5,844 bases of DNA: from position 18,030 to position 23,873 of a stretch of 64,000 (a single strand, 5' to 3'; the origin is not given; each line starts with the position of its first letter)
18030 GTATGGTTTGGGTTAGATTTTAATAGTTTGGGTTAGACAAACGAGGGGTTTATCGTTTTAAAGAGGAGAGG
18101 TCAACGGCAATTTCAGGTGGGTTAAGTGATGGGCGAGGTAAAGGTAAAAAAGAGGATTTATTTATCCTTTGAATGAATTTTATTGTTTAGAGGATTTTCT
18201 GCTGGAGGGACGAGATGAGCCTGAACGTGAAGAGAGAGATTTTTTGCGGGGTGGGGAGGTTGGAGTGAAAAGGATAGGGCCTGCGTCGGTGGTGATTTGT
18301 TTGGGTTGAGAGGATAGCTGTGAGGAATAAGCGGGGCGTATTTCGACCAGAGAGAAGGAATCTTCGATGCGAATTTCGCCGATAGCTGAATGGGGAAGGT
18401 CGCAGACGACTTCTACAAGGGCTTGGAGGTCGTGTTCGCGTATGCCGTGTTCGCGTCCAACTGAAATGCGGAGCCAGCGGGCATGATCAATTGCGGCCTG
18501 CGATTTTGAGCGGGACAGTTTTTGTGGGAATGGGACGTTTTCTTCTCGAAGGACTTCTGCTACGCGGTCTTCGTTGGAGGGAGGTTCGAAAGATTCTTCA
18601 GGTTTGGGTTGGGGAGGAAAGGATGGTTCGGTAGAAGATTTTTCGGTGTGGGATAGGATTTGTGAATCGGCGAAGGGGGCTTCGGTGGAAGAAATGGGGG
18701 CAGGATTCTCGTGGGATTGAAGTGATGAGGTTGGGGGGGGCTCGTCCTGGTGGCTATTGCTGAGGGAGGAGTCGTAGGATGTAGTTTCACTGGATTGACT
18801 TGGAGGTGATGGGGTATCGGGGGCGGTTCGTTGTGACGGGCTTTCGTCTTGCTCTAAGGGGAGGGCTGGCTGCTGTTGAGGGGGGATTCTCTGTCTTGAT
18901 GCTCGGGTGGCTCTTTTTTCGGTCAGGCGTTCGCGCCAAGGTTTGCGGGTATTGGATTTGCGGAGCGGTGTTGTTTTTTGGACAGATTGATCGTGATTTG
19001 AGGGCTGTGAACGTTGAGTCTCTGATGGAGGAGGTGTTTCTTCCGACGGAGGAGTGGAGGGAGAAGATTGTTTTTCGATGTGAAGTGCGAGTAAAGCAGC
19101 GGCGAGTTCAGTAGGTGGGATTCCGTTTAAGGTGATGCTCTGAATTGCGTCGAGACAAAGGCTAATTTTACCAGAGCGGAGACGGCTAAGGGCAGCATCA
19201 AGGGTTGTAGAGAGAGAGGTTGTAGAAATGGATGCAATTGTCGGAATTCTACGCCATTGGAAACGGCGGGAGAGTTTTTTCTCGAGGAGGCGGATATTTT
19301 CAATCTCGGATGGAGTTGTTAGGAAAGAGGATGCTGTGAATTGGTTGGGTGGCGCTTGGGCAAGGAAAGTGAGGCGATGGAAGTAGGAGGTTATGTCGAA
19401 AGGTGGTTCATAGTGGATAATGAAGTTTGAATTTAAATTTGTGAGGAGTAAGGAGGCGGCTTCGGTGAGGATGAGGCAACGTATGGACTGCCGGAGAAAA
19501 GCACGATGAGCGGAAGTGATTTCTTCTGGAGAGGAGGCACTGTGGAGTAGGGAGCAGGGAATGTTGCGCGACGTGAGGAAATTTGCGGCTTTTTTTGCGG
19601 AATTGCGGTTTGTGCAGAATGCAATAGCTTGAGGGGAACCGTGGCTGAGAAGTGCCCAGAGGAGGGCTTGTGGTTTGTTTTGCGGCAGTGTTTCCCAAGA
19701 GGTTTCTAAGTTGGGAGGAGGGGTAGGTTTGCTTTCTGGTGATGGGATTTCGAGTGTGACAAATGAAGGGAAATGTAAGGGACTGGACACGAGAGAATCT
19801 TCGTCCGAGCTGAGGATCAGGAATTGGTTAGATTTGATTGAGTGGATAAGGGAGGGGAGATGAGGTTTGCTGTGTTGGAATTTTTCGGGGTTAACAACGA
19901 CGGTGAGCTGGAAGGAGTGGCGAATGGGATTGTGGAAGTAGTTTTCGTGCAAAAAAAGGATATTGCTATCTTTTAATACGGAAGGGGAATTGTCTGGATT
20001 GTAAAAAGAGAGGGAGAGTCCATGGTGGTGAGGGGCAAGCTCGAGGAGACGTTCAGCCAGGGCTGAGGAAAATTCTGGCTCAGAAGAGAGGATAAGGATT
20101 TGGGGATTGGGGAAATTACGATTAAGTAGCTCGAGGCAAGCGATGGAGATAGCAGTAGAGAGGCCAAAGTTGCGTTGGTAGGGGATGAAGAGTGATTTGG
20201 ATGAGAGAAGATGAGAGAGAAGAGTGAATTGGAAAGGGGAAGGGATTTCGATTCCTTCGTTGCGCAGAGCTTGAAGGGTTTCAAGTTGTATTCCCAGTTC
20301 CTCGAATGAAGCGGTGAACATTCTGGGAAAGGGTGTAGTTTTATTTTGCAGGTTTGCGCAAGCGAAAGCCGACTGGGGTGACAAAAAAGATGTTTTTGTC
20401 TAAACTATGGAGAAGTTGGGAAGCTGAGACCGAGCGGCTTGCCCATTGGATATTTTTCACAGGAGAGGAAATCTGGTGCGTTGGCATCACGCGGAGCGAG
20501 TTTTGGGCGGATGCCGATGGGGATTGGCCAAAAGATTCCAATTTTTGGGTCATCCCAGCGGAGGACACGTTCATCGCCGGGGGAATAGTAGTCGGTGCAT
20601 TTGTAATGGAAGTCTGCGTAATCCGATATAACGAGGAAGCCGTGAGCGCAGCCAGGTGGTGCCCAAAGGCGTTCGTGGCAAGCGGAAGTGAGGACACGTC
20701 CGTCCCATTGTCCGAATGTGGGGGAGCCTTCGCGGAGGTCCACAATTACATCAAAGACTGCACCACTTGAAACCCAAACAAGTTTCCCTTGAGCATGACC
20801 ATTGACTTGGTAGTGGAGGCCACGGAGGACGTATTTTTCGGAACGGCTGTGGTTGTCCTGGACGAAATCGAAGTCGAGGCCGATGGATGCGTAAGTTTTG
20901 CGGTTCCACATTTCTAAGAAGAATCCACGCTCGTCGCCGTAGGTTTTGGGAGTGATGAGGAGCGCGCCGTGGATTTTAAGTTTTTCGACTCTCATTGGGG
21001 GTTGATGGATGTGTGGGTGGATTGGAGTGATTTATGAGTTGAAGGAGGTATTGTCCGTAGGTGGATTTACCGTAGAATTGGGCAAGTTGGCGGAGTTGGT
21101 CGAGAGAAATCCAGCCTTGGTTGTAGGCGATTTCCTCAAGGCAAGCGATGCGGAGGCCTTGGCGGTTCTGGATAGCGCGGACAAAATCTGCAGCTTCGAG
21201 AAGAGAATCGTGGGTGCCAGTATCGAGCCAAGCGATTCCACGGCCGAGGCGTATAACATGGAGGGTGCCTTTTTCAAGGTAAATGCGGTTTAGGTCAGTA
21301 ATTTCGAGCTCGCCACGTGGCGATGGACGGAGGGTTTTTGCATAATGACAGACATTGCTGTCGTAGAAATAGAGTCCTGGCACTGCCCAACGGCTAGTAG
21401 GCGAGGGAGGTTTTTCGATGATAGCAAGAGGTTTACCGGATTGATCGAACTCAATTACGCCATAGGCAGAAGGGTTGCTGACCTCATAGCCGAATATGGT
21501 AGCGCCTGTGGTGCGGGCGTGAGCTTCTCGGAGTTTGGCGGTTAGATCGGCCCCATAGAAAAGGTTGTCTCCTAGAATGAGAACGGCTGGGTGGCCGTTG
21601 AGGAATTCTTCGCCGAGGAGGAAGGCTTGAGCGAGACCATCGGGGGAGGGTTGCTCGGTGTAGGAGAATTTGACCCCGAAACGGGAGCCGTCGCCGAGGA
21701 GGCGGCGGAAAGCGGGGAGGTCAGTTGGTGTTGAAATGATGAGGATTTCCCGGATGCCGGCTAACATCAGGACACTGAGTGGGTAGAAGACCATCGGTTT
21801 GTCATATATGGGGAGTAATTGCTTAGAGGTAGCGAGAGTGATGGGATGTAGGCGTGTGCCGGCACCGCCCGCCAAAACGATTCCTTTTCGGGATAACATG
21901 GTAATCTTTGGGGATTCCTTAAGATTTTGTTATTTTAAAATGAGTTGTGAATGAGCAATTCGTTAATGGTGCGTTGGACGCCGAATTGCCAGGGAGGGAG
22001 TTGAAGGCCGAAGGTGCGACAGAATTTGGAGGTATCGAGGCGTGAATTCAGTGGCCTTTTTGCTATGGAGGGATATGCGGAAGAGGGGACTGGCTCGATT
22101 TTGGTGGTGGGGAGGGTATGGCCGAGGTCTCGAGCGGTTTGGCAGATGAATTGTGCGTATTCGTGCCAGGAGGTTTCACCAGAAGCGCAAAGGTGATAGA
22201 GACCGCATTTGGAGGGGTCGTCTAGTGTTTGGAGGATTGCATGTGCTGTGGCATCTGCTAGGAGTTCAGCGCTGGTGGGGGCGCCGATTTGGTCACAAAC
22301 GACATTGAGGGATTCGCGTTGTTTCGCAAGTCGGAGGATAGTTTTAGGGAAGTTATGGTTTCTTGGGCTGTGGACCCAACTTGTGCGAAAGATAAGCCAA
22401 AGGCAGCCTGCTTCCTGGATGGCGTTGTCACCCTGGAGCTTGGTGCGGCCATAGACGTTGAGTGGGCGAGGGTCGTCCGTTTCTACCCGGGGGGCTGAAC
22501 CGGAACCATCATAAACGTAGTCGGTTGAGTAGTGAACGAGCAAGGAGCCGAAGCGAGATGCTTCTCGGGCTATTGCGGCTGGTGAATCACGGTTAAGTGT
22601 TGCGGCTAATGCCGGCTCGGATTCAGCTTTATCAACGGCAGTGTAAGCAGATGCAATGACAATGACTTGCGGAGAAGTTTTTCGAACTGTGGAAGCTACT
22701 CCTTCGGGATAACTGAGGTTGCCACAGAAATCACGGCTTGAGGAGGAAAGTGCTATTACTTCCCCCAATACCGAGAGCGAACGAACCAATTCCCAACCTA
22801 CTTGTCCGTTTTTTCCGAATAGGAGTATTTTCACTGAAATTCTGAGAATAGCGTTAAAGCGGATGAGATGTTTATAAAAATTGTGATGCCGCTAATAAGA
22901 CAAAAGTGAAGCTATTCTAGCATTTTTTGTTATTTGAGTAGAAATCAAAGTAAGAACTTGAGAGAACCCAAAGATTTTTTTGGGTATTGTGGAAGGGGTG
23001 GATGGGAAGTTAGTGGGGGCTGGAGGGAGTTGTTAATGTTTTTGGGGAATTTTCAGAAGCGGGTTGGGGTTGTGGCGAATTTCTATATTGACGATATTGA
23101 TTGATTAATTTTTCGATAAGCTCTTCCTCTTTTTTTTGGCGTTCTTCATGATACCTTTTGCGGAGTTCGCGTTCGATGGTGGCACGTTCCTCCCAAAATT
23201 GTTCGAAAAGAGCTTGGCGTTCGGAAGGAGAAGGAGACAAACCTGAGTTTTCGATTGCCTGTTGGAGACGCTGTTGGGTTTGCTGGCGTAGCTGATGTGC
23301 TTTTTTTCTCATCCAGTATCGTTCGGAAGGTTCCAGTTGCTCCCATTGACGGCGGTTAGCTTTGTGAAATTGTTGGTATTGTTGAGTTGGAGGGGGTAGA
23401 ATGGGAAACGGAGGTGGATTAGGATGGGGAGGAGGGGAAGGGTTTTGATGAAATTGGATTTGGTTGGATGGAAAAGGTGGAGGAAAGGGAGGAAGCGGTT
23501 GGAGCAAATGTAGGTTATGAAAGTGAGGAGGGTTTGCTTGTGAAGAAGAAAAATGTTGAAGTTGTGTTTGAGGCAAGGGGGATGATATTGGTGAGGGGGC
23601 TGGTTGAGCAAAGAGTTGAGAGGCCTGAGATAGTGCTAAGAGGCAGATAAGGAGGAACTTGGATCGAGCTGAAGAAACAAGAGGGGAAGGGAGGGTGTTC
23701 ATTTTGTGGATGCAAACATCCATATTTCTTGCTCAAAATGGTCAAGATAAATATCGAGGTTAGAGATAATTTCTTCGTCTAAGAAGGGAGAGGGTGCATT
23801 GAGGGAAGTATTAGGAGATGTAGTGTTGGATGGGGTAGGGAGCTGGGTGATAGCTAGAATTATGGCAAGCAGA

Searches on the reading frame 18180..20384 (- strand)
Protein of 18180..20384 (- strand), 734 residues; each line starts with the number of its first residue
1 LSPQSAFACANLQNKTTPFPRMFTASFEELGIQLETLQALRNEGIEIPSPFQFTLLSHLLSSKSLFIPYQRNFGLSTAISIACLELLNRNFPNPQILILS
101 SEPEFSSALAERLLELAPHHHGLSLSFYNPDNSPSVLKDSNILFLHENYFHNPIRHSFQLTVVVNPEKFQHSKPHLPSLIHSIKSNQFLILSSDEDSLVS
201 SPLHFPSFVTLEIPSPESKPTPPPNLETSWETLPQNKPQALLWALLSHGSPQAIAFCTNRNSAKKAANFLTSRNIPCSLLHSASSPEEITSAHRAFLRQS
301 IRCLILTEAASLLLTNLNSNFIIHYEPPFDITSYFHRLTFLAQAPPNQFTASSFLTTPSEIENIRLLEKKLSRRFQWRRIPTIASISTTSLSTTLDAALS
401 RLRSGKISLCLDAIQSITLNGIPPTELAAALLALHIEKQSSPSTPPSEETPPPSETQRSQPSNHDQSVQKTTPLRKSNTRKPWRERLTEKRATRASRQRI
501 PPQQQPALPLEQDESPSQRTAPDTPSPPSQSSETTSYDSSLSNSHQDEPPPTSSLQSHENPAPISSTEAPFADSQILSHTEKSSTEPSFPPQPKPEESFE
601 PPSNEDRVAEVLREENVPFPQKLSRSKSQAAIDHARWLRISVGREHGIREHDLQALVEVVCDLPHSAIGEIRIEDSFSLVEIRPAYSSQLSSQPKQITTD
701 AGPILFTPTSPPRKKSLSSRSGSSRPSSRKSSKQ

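Call 6: search_protein_families(library=ncbifam, proteins=[window:18180-20384:-], max_evalue=0.001)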
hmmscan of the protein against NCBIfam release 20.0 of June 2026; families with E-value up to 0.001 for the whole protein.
window:18180-20384:- (734 aa): 9 families
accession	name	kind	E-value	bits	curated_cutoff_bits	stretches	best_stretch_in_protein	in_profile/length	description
NF008744.0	PRK11776.1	equivalog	1.2e-15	57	524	1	231-395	223-385/460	ATP-dependent RNA helicase DbpA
NF053631.1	RNA_helic_CshA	equivalog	3.6e-13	49.2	646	1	240-440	226-424/434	degradosome RNA helicase CshA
NF008642.0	PRK11634.1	equivalog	2.8e-12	45.9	989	1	23-124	4-105/628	DEAD/DEAH family ATP-dependent RNA helicase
TIGR00614.1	recQ_fam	subfamily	4.3e-07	29.1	219.8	1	247-336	223-312/470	RecQ family ATP-dependent DNA helicase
TIGR01389.1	recQ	equivalog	1.4e-06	27.1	640.2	1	236-336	210-310/591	DNA helicase RecQ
NF008394.0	PRK11192.1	equivalog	8.1e-06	24.9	507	0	239-344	235-341/441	ATP-dependent RNA helicase SrmB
NF007882.0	PRK10590.1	equivalog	1.1e-05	24.6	743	0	240-344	234-339/456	ATP-dependent RNA helicase RhlE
NF008279.0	PRK11057.1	equivalog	1.7e-05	23.5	1015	1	235-337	220-323/608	ATP-dependent DNA helicase RecQ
NF053710.1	RNA_heli_RhlE2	exception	7e-05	21.4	925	0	233-339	231-338/635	RNA helicase RhlE2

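Call 7: search_protein_families(library=pfam, proteins=[window:18180-20384:-], max_evalue=0.001)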
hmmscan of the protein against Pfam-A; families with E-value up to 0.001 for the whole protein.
window:18180-20384:- (734 aa): 3 families
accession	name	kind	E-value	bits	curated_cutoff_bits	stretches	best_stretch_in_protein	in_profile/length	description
PF00271.37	Helicase_C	-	2.5e-09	37.8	23.5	1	237-338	2-103/110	Helicase conserved C-terminal domain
PF03880.21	DbpA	-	7.5e-09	36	25.6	1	637-689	1-53/72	DbpA RNA binding domain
PF25399.1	DeaD_dimer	-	0.00065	20.1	23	0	381-439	1-60/67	RNA helicase DeaD dimerization domain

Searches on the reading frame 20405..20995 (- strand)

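Call 6: search_protein_families(library=ncbifam, proteins=[window:20405-20995:-], max_evalue=0.001)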
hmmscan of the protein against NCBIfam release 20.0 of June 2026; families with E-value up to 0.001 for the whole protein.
window:20405-20995:- (196 aa): 1 family
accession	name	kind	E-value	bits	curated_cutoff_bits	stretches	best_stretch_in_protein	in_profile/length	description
TIGR01221.1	rmlC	equivalog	7.5e-63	211.5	155.75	1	3-174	2-170/176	dTDP-4-dehydrorhamnose 3,5-epimerase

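Call 7: search_protein_families(library=pfam, proteins=[window:20405-20995:-], max_evalue=0.001)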
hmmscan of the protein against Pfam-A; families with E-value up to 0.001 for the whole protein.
window:20405-20995:- (196 aa): 1 family
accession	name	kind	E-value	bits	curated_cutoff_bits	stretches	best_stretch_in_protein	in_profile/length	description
PF00908.23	dTDP_sugar_isom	-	1.2e-64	217.5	27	1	6-176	2-166/168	dTDP-4-dehydrorhamnose 3,5-epimerase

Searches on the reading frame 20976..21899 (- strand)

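Call 6: search_protein_families(library=ncbifam, proteins=[window:20976-21899:-], max_evalue=0.001)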
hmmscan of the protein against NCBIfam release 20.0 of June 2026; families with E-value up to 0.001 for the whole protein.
window:20976-21899:- (307 aa): 27 families (the best 25 are shown)
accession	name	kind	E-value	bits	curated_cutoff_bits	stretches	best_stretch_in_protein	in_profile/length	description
TIGR01207.1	rmlA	equivalog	3.9e-141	469.2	360.65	1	5-289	1-285/286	glucose-1-phosphate thymidylyltransferase RfbA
NF012024.0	PRK15480.1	equivalog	2.2e-123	411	588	1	1-290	1-290/292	glucose-1-phosphate thymidylyltransferase RfbA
TIGR01208.1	rmlA_long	equivalog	9e-54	182.7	320.25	1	5-240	1-234/353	glucose-1-phosphate thymidylyltransferase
TIGR03992.1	Arch_glmU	subfamily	1.9e-38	132.3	292.1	1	5-239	2-226/393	bifunctional sugar-1-phosphate nucleotidylyltransferase/acetyltransferase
NF041173.1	Sug_nt_acttase_Thmprot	equivalog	1.5e-29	103.1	600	1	5-239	2-226/405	bifunctional sugar-1-phosphate nucleotidylyltransferase/acetyltransferase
NF041313.1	UDPGP_AglF_Halo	equivalog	2.9e-28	98.9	400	1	5-211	2-206/234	UTP--glucose-1-phosphate uridylyltransferase AglF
NF052502.1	man1P_GTase_Rv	exception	4.1e-25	88.4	440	1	6-249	3-240/352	mannose-1-phosphate guanylyltransferase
TIGR01099.1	galU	equivalog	3.5e-21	76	326.8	2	76-218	94-245/261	UTP--glucose-1-phosphate uridylyltransferase GalU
NF045761.1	NAMPUrTaseMurU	equivalog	1.6e-14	54.4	250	1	5-233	2-220/226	N-acetylmuramate alpha-1-phosphate uridylyltransferase MurU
NF009928.0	PRK13389.1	equivalog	4.4e-10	39.2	548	1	4-56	9-61/302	UTP--glucose-1-phosphate uridylyltransferase GalU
TIGR01173.1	glmU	equivalog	3.1e-09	36.2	366.85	1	7-166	4-155/452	bifunctional UDP-N-acetylglucosamine diphosphorylase/glucosamine-1-phosphate N-acetyltransferase GlmU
TIGR02091.1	glgC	equivalog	4.7e-09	35.8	424.9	0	105-183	115-202/364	glucose-1-phosphate adenylyltransferase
NF010938.0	PRK14358.1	equivalog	1.7e-08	33.5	500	1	7-212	11-215/481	bifunctional N-acetylglucosamine-1-phosphate uridyltransferase/glucosamine-1-phosphate acetyltransferase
NF007516.0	PRK10122.1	equivalog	3.4e-08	33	534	1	2-56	2-56/297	UTP--glucose-1-phosphate uridylyltransferase GalF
NF002023.0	PRK00844.1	subfamily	4.5e-08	32.3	458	0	6-55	9-59/408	glucose-1-phosphate adenylyltransferase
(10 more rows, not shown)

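Call 7: search_protein_families(library=pfam, proteins=[window:20976-21899:-], max_evalue=0.001)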
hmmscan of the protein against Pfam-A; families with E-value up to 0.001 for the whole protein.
window:20976-21899:- (307 aa): 2 families
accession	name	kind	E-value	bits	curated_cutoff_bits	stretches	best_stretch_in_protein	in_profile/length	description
PF00483.29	NTP_transferase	-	5e-69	233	21.2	1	5-241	1-243/245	Nucleotidyl transferase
PF12804.13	NTP_transf_3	-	1.5e-10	41.9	27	1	6-134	1-118/160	MobA-like NTP transferase domain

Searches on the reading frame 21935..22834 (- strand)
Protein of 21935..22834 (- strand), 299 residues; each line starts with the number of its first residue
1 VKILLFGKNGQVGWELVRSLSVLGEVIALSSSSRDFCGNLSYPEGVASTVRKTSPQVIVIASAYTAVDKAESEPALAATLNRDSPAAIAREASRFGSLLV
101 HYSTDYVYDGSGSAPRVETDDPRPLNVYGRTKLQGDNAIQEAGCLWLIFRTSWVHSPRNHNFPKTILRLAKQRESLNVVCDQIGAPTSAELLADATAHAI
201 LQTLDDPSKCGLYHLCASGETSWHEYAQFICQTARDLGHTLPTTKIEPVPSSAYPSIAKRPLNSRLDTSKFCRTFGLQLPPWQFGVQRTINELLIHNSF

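Call 6: search_protein_families(library=ncbifam, proteins=[window:21935-22834:-], max_evalue=0.001)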
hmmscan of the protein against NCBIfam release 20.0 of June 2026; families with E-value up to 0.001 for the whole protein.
window:21935-22834:- (299 aa): 3 families
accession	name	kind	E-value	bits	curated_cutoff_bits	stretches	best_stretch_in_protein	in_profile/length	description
NF007440.0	PRK09987.1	equivalog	6.1e-121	403.3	308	1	1-295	1-295/299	dTDP-4-dehydrorhamnose reductase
TIGR01214.1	rmlD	equivalog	1.3e-88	296.8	224.05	1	2-292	1-284/285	dTDP-4-dehydrorhamnose reductase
TIGR01179.1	galE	equivalog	0.00079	18.3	262.3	0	37-141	53-158/332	UDP-glucose 4-epimerase GalE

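Call 7: search_protein_families(library=pfam, proteins=[window:21935-22834:-], max_evalue=0.001)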
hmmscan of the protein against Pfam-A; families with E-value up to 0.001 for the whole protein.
window:21935-22834:- (299 aa): 3 families
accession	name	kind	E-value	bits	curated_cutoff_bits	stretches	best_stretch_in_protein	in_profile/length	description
PF04321.23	RmlD_sub_bind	-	3.4e-94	315.6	27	1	1-293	1-285/287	RmlD substrate binding domain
PF01370.27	Epimerase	-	1e-12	48.5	20.9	1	3-168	1-192/240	NAD dependent epimerase/dehydratase family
PF16363.11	GDP_Man_Dehyd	-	0.00099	19.1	27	0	38-141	59-166/332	GDP-mannose 4,6 dehydratase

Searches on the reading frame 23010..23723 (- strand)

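Call 6: search_protein_families(library=ncbifam, proteins=[window:23010-23723:-], max_evalue=0.001)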
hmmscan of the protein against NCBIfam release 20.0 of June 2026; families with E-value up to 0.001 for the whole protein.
window:23010-23723:- (237 aa): 1 family
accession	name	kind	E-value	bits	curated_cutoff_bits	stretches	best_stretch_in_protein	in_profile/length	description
NF041893.1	TraI_MobP_relax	equivalog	5e-05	22.4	250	1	115-201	301-386/502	TraI/MobA(P) family conjugative relaxase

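Call 7: search_protein_families(library=pfam, proteins=[window:23010-23723:-], max_evalue=0.001)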
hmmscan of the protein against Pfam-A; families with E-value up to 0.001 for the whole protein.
window:23010-23723:- (237 aa): 0 families

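Call 84: search_protein_families(library=pfam, proteins=[window:23010-23723:-], max_evalue=0.0001)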
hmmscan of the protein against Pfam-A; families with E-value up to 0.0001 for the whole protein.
window:23010-23723:- (237 aa): 0 families
